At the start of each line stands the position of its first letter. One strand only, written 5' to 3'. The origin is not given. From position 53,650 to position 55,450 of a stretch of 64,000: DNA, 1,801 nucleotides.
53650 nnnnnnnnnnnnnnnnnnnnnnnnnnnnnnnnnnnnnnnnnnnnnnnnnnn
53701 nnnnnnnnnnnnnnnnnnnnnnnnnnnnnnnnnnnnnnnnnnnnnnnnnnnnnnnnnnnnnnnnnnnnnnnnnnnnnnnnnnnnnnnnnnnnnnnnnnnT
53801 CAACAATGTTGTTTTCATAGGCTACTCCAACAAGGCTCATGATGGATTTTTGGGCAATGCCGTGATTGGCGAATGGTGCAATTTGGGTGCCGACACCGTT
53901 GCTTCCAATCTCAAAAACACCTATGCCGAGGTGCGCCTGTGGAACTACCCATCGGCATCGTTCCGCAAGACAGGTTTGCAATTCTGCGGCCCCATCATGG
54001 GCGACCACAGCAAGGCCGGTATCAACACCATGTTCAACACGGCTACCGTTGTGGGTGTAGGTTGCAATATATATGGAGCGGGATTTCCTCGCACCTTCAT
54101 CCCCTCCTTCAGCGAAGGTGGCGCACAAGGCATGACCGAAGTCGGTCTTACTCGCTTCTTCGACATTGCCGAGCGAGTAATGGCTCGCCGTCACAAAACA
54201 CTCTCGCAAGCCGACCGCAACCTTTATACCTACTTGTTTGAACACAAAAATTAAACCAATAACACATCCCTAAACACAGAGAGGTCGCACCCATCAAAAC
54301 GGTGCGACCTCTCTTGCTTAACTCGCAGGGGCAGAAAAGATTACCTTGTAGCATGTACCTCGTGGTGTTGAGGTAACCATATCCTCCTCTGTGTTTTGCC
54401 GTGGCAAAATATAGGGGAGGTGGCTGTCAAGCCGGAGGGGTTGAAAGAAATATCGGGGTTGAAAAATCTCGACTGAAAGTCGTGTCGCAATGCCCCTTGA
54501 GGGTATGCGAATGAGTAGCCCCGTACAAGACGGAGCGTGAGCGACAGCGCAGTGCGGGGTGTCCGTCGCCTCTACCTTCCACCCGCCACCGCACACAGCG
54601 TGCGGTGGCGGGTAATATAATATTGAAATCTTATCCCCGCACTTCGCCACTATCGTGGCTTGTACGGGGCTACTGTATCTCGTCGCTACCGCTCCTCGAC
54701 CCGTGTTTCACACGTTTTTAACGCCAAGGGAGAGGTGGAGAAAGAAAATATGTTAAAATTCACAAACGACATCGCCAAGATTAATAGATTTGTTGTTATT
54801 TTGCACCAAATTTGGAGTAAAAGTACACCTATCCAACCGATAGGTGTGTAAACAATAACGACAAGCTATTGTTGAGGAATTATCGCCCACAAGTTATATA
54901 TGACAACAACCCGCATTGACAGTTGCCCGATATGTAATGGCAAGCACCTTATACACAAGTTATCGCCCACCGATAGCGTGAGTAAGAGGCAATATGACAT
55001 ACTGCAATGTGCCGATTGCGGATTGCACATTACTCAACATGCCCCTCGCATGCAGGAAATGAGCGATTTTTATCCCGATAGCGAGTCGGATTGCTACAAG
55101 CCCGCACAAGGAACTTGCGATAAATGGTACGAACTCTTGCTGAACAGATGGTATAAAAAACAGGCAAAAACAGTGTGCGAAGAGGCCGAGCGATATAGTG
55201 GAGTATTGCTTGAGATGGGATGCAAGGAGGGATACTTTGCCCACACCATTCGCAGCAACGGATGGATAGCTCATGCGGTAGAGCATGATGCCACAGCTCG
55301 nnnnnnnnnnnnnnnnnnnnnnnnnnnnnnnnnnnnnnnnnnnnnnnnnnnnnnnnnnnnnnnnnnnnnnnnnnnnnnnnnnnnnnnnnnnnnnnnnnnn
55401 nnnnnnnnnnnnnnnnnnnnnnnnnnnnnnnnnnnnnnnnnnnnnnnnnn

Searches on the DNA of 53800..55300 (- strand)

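Call 4: search_rna_families(source=window, start=53800, end=55300, threshold=evalue, max_evalue=10, show_alignments=3)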
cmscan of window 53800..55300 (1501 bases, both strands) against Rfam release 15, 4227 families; matches with E-value up to 10: 4.
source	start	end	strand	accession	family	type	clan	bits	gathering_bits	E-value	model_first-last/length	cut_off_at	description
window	54578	54616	-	RF03635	mir-2066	Gene; miRNA;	-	19.9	100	0.82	1-72/72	no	mir-2066 microRNA precursor family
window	54259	54319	+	RF02066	STnc320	Gene; sRNA;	-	18.1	50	2.4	1-55/55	no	Salmonella enterica sRNA STnc320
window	54849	54937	-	RF00761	mir-340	Gene; miRNA;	-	16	70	7.2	1-95/95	no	mir-340 microRNA precursor family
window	55139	55169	+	RF00522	PreQ1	Cis-reg; riboswitch;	-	15.3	39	5.6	1-45/45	no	PreQ1 (pre queuosine) riboswitch aptamer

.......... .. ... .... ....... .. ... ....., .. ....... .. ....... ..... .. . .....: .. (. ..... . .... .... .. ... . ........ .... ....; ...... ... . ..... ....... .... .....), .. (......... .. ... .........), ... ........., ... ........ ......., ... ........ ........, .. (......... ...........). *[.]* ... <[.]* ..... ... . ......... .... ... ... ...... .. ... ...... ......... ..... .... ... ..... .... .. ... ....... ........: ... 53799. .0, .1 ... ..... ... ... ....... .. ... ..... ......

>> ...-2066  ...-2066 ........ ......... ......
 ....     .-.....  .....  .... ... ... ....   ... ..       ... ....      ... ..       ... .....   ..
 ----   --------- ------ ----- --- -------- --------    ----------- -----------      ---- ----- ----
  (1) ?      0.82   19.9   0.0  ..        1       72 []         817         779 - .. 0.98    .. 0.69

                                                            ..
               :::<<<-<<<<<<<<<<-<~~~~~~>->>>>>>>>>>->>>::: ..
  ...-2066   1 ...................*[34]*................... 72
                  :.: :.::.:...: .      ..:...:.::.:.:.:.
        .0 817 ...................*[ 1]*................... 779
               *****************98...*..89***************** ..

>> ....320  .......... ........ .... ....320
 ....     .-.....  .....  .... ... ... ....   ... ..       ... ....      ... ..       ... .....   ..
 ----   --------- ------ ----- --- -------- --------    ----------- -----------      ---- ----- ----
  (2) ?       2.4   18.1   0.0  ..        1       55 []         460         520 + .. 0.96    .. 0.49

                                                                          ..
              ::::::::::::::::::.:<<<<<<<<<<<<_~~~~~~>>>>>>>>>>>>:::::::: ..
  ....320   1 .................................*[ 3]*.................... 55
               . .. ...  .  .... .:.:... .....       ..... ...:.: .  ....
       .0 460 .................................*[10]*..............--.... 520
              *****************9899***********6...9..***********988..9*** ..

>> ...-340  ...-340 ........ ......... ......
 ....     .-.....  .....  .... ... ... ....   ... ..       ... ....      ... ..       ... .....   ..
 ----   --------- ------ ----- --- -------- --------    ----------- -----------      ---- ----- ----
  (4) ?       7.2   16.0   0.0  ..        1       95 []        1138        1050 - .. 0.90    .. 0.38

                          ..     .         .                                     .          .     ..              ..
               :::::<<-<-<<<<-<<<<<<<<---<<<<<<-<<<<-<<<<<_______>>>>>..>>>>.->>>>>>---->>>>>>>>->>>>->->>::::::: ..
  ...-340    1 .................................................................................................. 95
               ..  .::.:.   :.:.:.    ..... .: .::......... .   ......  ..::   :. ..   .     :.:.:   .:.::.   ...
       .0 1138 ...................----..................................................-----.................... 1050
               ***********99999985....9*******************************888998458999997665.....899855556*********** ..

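Call 52: search_rna_families(sources=[L014, L015, L021], threshold=evalue, max_evalue=5)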
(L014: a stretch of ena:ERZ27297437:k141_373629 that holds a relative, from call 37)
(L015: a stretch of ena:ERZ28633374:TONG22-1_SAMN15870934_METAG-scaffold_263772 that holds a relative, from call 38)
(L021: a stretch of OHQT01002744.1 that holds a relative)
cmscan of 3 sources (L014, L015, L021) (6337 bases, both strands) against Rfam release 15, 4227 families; matches with E-value up to 5: 2.
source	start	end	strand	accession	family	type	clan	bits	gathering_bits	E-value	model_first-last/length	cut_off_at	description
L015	612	685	-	RF04146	mir-4742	Gene; miRNA;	-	24.7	85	0.43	1-85/85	no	mir-4742 microRNA precursor family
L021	3781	3873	-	RF04102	MIR6457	Gene; miRNA;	-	19.4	140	3.7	1-177/177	no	MIR6457 microRNA precursor family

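Call 64: search_dna_similar(query=window:54316-54725:+, collection=plasmids, mode=distant, max_evalue=0.01)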
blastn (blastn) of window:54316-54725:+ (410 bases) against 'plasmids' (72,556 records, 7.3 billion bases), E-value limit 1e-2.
No match.

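Call 65: search_dna_similar(query=window:54316-54725:+, collection=phages, mode=distant, max_evalue=0.01)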
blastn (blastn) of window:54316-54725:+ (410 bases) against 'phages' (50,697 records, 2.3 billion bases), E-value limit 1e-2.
Records with a match: 3; places in all: 4; records where one place covers at least 80% of the query: 0.
Best place of each record, by identity: 80-90% 3.
By first word of the organism name: Bacteriophage 3.
By host as written in the record: - 3.
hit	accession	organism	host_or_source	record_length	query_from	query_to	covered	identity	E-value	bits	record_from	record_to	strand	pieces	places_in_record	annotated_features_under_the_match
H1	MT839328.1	Bacteriophage sp.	human fecal samples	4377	67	139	18%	84.9%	2e-10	73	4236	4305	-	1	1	record has no annotation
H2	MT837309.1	Bacteriophage sp.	human fecal samples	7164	67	131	16%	86.8%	2e-11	75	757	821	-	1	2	record has no annotation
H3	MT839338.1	Bacteriophage sp.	human fecal samples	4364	89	130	10%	85.7%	9e-3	46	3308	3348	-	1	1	record has no annotation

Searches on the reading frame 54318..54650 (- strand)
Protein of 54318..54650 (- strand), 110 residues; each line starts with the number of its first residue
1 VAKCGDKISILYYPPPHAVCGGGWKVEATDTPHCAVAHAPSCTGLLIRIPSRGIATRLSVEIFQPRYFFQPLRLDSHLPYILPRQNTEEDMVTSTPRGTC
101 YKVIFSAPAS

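Call 12: search_protein_families(library=pfam, proteins=[window:54318-54650:-], max_evalue=0.01)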
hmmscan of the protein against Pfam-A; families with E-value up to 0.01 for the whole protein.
window:54318-54650:- (110 aa): 0 families

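Call 36: find_homologous_proteins(query=window:54318-54650:-, max_evalue=10)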
Query window:54318-54650:- (110 aa): 3 proteins with E <= 10 among 5 candidates.
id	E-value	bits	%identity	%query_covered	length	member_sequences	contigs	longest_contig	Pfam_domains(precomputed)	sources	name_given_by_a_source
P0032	7.9e-20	89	89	43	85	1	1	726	-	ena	-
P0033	6.3e-19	86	91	41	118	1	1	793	-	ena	-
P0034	4.4e-8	51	44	82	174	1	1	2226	-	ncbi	-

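Call 37: find_encoding_contigs(protein=P0032, flank=3000)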
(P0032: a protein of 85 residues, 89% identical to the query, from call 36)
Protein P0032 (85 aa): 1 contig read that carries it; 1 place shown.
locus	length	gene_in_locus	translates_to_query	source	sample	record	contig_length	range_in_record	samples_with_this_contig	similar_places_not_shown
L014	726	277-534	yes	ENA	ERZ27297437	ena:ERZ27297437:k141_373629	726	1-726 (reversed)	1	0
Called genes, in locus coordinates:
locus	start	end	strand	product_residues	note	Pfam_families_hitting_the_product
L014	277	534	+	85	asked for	-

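Call 38: find_encoding_contigs(protein=P0033, flank=3000)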
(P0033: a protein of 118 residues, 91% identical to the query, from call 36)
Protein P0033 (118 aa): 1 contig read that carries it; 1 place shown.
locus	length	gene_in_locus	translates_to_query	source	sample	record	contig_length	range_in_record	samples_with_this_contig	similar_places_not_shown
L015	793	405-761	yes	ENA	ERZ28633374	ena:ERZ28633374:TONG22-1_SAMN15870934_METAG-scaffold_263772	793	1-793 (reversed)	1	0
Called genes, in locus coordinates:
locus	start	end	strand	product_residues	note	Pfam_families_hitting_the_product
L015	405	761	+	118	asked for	-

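Call 39: find_encoding_contigs(protein=P0034, flank=3000)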
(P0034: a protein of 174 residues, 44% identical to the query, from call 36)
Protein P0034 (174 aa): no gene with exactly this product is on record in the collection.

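Call 42: list_cluster_members(proteins=[P0034, P0001, P0011])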
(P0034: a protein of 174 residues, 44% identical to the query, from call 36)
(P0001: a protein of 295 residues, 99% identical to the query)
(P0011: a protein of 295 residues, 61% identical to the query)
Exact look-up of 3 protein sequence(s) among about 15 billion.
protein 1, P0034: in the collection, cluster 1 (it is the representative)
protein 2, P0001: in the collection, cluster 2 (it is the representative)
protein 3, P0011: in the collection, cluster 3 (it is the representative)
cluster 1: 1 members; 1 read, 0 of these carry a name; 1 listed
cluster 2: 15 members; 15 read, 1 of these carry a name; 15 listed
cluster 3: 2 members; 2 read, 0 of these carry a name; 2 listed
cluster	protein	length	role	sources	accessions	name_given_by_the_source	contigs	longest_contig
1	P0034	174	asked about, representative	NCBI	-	-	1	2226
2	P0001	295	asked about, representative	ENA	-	-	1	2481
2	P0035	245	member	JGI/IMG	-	hypothetical protein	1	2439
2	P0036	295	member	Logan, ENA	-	-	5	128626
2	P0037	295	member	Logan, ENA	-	-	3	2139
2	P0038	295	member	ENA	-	-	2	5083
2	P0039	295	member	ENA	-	-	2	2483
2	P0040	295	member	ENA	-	-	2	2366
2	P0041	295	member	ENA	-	-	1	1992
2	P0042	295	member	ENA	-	-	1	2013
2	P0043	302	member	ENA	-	-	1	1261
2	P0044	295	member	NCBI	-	-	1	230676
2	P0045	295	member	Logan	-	-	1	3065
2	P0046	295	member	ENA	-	-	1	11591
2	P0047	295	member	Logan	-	-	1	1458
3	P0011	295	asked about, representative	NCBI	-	-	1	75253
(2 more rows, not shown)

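Call 44: find_encoding_contigs(protein=P0036, flank=10000, max_places=10)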
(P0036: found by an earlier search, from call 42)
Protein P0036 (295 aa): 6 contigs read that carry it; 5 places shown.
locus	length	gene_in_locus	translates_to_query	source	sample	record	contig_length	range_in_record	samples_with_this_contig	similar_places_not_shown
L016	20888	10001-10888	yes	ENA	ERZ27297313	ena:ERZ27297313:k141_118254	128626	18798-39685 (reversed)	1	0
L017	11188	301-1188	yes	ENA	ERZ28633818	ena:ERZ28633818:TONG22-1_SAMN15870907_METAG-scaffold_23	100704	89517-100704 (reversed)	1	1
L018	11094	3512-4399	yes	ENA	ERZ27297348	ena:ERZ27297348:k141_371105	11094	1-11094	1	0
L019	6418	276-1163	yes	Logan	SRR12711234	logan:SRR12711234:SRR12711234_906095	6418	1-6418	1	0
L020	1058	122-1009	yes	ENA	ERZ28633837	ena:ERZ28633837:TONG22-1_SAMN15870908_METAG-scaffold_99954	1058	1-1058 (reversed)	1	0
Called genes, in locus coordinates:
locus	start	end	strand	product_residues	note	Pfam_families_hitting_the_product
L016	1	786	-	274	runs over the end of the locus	PF00181:Ribosomal_L2_N, PF03947:Ribosomal_L2_C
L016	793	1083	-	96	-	PF00276:Ribosomal_L23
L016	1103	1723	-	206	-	PF00573:Ribosomal_L4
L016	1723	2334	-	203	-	PF00297:Ribosomal_L3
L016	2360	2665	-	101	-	PF00338:Ribosomal_S10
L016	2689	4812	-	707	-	PF00009:GTP_EFTU, PF03144:GTP_EFTU_D2, PF22042:EF-G_D2, PF14492:EFG_III, PF16658:RF3_C (weak), PF03764:EFG_IV, PF00679:EFG_C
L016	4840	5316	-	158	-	PF00177:Ribosomal_S7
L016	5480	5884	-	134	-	PF00164:Ribosom_S12_S23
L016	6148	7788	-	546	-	PF13522:GATase_6, PF13537:GATase_7, PF00733:Asn_synthase (faint)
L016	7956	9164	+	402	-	PF13562:NTP_transf_4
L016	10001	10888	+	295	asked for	PF13489:Methyltransf_23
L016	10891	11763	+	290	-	PF18075:FtsX_ECD, PF02687:FtsX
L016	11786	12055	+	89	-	PF11297:DUF3098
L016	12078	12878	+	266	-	PF02673:BacA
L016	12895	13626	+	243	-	PF01509:TruB_N, PF16198:TruB_C_2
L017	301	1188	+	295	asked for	PF13489:Methyltransf_23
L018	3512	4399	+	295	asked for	PF13489:Methyltransf_23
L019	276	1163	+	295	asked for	PF13489:Methyltransf_23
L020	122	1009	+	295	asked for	PF13489:Methyltransf_23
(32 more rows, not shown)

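Call 78: find_encoding_contigs(protein=P0046, flank=4000, max_places=10)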
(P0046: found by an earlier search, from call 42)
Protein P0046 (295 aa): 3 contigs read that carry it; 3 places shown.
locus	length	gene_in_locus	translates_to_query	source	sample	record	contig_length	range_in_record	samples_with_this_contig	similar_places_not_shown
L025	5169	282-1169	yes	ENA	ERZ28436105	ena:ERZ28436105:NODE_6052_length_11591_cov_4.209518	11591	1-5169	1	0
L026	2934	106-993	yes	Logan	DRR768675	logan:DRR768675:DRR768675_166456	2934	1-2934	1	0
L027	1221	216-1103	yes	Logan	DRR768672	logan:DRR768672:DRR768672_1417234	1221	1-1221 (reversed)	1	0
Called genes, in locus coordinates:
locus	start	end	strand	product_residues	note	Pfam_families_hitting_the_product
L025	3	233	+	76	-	?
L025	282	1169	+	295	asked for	PF13489:Methyltransf_23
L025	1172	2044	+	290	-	PF18075:FtsX_ECD, PF02687:FtsX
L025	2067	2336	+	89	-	PF11297:DUF3098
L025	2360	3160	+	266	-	PF02673:BacA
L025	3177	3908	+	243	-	PF01509:TruB_N, PF16198:TruB_C_2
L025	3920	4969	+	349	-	PF02547:Queuosine_synth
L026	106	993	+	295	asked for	PF13489:Methyltransf_23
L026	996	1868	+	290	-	PF18075:FtsX_ECD, PF02687:FtsX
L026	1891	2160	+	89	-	PF11297:DUF3098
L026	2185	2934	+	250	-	?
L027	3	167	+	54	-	?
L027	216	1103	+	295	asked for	PF13489:Methyltransf_23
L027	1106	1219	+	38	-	?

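Call 79: search_protein_representatives(protein=window:54318-54650:-)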
Query: 110 residues. Proteins with E-value up to 0.001 (for the whole library): 5; up to 1e-10: 2; up to 1e-30: 0. The best 5 are listed.
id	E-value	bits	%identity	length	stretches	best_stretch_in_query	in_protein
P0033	2.0e-19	85.9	84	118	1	49-97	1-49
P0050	5.3e-11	58.7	73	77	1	16-56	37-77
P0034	1.4e-08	50.9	46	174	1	4-95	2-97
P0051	5.0e-08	49.2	33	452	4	10-39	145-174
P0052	4.4e-07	46.1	46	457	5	25-60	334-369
